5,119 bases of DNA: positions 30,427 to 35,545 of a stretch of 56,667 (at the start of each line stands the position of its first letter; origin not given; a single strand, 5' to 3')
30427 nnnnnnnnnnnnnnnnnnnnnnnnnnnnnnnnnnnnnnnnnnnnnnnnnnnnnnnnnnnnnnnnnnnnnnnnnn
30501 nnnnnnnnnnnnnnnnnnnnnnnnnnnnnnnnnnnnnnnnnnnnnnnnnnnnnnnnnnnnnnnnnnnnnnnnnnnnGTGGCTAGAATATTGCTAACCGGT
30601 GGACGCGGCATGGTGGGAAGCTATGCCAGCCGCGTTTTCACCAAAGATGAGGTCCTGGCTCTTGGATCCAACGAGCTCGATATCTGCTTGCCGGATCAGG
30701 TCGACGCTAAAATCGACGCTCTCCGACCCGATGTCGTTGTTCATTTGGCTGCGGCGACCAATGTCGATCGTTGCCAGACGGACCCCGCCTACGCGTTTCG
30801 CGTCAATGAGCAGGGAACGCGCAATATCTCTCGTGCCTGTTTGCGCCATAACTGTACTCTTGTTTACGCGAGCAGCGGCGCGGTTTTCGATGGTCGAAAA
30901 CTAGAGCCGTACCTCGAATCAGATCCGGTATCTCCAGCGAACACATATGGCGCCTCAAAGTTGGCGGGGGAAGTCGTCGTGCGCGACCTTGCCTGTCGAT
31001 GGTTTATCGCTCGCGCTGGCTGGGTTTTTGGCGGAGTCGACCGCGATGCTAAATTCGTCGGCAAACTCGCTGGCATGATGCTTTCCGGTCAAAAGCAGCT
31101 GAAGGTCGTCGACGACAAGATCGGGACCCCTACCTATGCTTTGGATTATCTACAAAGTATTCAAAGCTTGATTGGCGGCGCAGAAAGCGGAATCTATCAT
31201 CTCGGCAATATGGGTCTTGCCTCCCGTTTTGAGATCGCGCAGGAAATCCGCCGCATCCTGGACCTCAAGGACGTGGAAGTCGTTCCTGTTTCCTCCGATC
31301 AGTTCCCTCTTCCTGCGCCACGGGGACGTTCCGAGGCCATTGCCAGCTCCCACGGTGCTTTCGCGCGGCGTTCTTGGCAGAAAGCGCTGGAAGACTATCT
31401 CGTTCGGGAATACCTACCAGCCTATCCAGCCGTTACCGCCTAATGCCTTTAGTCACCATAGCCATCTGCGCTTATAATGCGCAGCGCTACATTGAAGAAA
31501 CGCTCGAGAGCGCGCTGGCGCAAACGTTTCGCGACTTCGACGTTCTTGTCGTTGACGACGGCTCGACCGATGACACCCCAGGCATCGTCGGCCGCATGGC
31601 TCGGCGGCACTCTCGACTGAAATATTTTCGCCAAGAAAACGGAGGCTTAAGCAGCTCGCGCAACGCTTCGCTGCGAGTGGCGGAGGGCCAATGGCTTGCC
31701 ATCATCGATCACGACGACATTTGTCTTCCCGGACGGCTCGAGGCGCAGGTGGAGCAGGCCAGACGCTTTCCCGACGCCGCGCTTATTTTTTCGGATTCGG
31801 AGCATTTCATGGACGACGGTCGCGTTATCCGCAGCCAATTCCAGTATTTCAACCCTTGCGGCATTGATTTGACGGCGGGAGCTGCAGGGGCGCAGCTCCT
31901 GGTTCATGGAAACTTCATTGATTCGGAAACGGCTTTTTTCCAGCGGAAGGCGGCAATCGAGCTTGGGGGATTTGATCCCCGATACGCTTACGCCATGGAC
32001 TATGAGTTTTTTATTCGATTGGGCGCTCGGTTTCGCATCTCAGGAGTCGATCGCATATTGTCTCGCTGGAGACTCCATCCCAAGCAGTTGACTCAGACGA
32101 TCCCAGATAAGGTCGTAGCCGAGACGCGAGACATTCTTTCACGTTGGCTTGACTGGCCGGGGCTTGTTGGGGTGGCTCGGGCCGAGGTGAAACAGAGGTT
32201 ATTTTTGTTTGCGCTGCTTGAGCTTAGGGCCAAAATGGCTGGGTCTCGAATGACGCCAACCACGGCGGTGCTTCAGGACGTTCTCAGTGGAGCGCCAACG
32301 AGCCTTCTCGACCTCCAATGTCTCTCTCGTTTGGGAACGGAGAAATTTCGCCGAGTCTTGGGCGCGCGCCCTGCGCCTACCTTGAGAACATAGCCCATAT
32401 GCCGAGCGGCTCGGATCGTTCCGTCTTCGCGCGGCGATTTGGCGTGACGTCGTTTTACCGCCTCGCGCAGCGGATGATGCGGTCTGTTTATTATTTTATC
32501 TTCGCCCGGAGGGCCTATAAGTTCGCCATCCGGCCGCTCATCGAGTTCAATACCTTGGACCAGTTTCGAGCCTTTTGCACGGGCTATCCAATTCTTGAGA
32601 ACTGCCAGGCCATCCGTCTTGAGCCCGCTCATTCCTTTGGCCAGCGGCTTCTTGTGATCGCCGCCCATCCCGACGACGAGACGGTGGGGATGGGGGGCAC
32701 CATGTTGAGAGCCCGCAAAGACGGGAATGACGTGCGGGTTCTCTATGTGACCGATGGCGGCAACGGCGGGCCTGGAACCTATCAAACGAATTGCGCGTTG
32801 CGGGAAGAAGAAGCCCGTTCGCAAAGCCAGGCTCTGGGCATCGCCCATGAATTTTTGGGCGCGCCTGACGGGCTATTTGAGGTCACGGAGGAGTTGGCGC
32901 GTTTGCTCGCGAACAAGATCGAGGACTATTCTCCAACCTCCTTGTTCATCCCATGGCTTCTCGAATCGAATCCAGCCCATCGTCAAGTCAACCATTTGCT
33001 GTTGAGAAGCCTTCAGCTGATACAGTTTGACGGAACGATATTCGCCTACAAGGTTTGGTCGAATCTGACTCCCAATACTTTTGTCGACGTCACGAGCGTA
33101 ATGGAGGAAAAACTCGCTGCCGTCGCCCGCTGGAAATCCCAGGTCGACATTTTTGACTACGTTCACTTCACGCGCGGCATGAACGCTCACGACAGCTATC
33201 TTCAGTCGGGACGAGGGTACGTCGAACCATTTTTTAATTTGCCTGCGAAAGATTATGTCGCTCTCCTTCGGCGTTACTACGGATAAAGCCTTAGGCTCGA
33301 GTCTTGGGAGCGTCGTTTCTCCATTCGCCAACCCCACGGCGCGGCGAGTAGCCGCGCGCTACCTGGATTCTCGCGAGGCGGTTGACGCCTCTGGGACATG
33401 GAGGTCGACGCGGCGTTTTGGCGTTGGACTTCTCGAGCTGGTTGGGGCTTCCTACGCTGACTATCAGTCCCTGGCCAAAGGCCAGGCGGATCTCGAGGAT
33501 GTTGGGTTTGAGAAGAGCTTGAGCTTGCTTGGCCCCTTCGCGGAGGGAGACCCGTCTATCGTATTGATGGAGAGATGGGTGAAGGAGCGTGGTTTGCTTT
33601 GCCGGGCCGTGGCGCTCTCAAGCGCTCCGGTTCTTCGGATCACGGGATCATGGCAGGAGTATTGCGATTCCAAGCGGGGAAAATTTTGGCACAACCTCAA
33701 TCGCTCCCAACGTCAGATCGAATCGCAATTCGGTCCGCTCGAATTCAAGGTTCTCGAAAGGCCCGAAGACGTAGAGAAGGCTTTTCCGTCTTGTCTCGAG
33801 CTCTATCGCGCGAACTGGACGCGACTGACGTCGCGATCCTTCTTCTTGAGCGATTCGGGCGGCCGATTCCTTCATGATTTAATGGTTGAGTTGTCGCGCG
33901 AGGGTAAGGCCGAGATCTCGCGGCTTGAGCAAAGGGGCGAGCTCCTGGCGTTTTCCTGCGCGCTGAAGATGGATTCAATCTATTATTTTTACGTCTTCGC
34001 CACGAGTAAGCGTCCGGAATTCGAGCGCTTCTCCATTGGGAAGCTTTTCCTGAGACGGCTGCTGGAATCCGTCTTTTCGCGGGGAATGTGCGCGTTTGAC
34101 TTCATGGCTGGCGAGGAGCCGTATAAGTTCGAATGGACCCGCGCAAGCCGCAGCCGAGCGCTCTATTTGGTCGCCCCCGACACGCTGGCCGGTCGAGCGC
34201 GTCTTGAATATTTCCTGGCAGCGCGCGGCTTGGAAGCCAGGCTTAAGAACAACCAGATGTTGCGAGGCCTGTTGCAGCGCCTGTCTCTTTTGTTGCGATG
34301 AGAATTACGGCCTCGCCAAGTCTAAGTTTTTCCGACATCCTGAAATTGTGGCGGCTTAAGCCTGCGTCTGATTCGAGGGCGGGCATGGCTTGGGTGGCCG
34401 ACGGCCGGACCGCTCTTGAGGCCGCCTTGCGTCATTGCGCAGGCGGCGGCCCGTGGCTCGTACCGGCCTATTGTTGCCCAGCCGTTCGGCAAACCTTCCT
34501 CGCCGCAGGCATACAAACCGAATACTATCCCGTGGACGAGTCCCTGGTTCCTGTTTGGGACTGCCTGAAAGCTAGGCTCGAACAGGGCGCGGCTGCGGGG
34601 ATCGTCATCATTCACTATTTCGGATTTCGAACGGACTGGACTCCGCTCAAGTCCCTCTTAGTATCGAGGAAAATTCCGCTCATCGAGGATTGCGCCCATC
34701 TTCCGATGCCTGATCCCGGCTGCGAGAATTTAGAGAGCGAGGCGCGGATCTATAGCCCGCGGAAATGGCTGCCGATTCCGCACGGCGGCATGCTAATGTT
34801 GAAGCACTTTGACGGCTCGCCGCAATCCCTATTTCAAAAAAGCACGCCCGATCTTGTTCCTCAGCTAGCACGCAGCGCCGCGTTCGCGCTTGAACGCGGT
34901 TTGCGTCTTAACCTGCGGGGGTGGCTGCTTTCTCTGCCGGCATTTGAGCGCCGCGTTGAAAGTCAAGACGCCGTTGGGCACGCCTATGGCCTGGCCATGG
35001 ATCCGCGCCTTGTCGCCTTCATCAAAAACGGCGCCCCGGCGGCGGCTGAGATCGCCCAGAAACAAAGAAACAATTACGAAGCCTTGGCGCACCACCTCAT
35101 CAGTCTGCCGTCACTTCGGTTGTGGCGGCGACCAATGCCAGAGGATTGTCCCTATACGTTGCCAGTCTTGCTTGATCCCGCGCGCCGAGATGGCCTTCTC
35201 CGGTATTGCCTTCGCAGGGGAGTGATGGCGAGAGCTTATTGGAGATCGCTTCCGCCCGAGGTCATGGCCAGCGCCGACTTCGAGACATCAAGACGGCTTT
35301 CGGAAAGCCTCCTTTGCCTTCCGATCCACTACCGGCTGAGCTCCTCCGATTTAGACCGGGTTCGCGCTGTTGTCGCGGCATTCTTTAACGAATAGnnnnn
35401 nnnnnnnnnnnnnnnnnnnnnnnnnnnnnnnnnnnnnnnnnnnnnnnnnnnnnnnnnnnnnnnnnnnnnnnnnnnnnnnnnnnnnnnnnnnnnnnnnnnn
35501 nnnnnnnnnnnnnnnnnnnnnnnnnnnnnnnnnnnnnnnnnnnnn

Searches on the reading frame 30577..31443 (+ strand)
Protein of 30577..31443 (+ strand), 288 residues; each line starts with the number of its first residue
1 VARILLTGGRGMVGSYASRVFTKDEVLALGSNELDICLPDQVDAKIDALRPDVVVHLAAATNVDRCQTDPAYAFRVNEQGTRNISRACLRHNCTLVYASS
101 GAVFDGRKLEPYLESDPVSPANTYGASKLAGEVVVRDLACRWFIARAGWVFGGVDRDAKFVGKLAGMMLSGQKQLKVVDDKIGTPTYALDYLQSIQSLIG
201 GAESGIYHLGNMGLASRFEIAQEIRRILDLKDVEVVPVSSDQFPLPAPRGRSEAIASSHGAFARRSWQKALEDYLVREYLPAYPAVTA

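Call 5: search_protein_families(library=pfam, proteins=[window:30577-31443:+], max_evalue=0.01)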
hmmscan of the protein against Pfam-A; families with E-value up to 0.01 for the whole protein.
window:30577-31443:+ (288 aa): 6 families
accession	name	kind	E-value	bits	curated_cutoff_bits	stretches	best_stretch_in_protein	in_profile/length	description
PF04321.23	RmlD_sub_bind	-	4.1e-68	230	27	1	3-276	2-283/287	RmlD substrate binding domain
PF01370.27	Epimerase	-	2.8e-27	96.1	20.9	1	4-179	1-203/240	NAD dependent epimerase/dehydratase family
PF16363.11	GDP_Man_Dehyd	-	1e-16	61.8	27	1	34-138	59-167/332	GDP-mannose 4,6 dehydratase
PF07993.18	NAD_binding_4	-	2.5e-09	37.1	20.1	1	50-152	88-209/258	Male sterility protein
PF01073.25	3Beta_HSD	-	1.7e-07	31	22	1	33-113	51-130/280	3-beta hydroxysteroid dehydrogenase/isomerase family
PF02719.21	Polysacc_synt_2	-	3e-07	30.3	20.2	1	37-137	64-151/293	Polysaccharide biosynthesis protein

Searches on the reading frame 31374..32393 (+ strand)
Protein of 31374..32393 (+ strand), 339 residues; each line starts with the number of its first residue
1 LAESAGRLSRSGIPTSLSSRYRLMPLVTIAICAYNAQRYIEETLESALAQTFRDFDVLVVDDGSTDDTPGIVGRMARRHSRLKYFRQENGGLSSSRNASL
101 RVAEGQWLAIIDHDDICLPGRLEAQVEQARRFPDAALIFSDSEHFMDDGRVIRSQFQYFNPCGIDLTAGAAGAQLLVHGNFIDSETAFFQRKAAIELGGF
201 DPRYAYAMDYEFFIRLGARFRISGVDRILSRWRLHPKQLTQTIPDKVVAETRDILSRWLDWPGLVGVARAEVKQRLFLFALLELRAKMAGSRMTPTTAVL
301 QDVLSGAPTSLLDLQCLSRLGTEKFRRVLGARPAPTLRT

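Call 39: search_protein_families(library=pfam, proteins=[window:31374-32393:+], max_evalue=0.0001)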
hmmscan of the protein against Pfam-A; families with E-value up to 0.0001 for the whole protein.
window:31374-32393:+ (339 aa): 4 families
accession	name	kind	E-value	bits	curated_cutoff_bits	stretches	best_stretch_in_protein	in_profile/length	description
PF00535.33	Glycos_transf_2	-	1.5e-30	106.8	23.3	1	28-156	1-130/168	Glycosyl transferase family 2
PF10111.15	Glyco_tranf_2_2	-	3.6e-16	59.9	27.3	1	29-221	4-204/276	Glycosyltransferase like family 2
PF13641.12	Glyco_tranf_2_3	-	2.4e-12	47.8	27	1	27-139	3-120/230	Glycosyltransferase like family 2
PF13704.12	Glyco_tranf_2_4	-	4.9e-05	24.2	27.5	0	35-116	2-83/98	Glycosyl transferase family 2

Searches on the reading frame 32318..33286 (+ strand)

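Call 39: search_protein_families(library=pfam, proteins=[window:32318-33286:+], max_evalue=0.0001)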
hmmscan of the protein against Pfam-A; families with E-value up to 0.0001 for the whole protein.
window:32318-33286:+ (322 aa): 1 family
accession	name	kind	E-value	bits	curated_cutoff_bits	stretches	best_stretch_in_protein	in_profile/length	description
PF02585.22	PIG-L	-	1e-23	84.7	28.2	1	112-229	1-126/129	GlcNAc-PI de-N-acetylase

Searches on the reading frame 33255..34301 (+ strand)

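Call 39: search_protein_families(library=pfam, proteins=[window:33255-34301:+], max_evalue=0.0001)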
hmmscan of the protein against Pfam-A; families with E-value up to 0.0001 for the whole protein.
window:33255-34301:+ (348 aa): 1 family
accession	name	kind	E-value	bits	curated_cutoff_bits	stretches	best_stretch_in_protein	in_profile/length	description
PF13480.13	Acetyltransf_6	-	1.1e-22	81.2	22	1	143-291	2-142/143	Acetyltransferase (GNAT) domain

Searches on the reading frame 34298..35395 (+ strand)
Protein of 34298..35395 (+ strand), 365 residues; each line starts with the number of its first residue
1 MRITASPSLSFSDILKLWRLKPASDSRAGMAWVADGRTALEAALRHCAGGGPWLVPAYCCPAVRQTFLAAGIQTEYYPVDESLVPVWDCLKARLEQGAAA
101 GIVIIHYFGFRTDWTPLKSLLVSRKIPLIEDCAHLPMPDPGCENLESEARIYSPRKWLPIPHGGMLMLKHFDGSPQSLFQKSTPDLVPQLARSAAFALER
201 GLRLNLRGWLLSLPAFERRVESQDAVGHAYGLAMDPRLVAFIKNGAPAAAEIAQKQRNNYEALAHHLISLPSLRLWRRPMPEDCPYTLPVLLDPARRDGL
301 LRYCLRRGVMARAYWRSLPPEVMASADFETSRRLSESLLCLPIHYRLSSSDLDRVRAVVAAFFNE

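Call 39: search_protein_families(library=pfam, proteins=[window:34298-35395:+], max_evalue=0.0001)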
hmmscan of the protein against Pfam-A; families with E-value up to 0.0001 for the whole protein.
window:34298-35395:+ (365 aa): 1 family
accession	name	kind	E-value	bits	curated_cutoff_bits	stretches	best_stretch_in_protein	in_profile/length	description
PF01041.23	DegT_DnrJ_EryC1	-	7.7e-09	35.7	19.8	0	33-134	45-148/360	DegT/DnrJ/EryC1/StrS aminotransferase family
